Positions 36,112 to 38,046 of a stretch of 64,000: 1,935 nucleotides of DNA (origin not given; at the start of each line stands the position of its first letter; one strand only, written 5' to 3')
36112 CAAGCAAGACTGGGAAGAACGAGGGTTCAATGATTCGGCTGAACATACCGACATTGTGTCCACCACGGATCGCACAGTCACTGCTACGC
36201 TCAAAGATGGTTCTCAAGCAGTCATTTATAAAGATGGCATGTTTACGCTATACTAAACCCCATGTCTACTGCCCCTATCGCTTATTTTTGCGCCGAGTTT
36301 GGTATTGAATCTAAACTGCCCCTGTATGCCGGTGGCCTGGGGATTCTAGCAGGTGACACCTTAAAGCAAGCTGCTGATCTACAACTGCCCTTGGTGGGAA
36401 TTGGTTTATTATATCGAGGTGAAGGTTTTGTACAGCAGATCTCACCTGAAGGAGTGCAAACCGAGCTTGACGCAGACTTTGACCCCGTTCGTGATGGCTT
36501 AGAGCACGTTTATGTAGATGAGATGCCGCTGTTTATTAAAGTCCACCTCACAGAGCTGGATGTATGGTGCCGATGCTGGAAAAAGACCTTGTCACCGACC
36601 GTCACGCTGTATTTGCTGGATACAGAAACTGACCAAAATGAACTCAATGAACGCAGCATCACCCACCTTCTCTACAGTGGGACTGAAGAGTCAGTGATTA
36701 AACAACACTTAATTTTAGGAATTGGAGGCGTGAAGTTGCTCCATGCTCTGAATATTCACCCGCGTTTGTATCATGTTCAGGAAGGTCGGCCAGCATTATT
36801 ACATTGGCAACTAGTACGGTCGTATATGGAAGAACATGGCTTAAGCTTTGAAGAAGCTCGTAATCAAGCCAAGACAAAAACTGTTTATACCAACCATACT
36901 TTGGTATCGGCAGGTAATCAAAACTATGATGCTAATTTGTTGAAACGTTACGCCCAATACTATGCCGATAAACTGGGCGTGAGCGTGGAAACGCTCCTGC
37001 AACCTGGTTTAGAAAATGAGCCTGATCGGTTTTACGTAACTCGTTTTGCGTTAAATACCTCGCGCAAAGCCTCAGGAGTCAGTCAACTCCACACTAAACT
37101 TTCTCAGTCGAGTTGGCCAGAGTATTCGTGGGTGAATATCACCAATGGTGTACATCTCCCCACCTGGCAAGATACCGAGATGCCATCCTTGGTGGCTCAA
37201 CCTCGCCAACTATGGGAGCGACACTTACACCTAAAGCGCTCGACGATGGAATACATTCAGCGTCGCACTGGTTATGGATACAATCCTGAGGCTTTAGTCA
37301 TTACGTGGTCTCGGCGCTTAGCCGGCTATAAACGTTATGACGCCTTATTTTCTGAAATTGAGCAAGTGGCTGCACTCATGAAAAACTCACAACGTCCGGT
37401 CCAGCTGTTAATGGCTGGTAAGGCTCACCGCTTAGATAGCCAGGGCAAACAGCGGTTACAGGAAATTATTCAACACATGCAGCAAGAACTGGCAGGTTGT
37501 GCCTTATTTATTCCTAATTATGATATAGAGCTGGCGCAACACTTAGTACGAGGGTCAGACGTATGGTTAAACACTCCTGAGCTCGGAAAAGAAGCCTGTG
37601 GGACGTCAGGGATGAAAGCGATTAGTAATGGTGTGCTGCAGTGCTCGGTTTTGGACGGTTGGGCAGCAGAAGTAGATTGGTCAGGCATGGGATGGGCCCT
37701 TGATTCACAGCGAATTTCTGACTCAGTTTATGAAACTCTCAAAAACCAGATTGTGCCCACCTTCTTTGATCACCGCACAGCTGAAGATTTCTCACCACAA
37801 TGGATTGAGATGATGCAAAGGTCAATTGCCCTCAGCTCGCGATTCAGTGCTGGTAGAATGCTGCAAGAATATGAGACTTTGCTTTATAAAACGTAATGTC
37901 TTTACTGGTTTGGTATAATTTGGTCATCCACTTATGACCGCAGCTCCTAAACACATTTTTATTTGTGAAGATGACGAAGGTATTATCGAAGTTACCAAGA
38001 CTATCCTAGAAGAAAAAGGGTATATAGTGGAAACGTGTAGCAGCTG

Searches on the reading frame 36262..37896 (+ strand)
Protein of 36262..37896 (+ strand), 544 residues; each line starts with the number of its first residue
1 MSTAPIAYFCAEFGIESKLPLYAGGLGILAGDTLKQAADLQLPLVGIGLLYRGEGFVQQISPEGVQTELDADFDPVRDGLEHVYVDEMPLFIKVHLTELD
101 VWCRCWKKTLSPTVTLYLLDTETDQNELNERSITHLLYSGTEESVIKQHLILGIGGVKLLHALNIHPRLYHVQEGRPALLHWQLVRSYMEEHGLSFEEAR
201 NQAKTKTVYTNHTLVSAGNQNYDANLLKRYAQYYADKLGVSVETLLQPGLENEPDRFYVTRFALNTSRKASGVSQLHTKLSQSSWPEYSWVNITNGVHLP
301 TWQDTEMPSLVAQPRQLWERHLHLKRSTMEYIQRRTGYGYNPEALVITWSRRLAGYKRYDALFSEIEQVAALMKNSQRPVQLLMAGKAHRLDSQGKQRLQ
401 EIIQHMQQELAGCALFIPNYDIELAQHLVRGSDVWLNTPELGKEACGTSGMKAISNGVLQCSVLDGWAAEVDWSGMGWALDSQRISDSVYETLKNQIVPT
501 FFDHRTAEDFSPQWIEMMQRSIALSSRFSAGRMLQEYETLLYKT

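Call 55: search_protein_families(library=pfam, proteins=[window:36262-37896:+], max_evalue=0.00001)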
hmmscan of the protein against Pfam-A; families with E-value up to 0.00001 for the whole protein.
window:36262-37896:+ (544 aa): 1 family
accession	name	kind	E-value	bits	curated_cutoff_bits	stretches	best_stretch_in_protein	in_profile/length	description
PF00343.26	Phosphorylase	-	2.5e-24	86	27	1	321-471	423-584/713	Carbohydrate phosphorylase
